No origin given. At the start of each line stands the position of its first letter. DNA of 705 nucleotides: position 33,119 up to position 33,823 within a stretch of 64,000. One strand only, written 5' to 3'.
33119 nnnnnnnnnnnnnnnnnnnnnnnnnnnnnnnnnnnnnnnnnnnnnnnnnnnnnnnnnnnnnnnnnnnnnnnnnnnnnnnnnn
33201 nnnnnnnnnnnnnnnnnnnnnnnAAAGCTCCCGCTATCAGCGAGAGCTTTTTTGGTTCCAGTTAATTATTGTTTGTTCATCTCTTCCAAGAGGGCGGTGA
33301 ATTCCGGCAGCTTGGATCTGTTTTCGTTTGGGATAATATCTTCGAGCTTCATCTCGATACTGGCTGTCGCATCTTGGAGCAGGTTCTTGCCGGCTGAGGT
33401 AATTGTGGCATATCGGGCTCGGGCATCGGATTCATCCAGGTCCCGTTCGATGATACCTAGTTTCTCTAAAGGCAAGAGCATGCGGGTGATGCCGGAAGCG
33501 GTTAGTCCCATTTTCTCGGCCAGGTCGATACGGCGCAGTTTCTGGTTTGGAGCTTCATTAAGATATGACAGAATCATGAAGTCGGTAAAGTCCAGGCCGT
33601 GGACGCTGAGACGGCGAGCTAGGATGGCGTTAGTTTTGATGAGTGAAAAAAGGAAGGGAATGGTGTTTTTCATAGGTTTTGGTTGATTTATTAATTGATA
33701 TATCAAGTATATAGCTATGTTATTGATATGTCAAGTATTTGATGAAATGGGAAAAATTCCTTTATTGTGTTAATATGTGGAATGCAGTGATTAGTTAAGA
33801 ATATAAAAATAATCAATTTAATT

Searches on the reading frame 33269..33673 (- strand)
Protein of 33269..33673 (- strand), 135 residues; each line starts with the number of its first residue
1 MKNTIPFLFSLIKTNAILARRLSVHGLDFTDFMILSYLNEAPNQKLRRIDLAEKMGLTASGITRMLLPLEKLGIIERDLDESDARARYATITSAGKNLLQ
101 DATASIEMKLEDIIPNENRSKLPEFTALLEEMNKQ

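Call 21: find_encoding_contigs(protein=window:33269-33673:-, flank=5000, max_places=10)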
Protein window:33269-33673:- (135 aa): 4 contigs read that carry it; 2 places shown.
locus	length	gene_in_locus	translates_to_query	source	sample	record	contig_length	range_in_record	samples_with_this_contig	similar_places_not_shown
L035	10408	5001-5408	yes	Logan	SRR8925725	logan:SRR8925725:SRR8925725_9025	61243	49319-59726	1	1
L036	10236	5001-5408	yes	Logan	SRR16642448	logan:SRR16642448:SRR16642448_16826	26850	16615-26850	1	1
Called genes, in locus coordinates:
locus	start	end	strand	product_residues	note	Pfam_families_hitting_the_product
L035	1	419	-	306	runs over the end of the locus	PF11449:ArsP_2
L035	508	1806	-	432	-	PF05970:PIF1, PF13245:AAA_19, PF13401:AAA_22 (weak), PF13604:AAA_30, PF20720:nSTAND3 (faint), PF21530:Pif1_2B_dom (weak)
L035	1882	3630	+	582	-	PF02463:SMC_N (faint), PF00005:ABC_tran, PF12848:ABC_tran_Xtn, PF00005:ABC_tran, PF13304:AAA_21 (weak)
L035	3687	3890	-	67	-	PF11127:YgaP-like_TM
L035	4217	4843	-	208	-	PF06821:Ser_hydrolase, PF00561:Abhydrolase_1 (faint)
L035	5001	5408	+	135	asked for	PF22381:Staph_reg_Sar_Rot (weak), PF12802:MarR_2, PF01047:MarR, PF13412:HTH_24 (weak)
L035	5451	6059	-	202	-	PF09335:VTT_dom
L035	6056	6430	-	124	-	-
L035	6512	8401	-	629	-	PF02705:K_trans, PF22776:K_trans_C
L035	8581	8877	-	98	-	-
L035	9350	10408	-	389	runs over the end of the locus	PF01594:AI-2E_transport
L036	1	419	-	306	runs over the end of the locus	PF11449:ArsP_2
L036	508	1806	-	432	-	PF05970:PIF1, PF13245:AAA_19, PF13401:AAA_22 (weak), PF13604:AAA_30, PF20720:nSTAND3 (faint), PF21530:Pif1_2B_dom (weak)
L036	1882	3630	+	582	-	PF02463:SMC_N (faint), PF00005:ABC_tran, PF12848:ABC_tran_Xtn, PF00005:ABC_tran, PF13304:AAA_21 (weak)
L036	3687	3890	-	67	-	PF11127:YgaP-like_TM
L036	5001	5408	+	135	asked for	PF22381:Staph_reg_Sar_Rot (weak), PF12802:MarR_2, PF01047:MarR, PF13412:HTH_24 (weak)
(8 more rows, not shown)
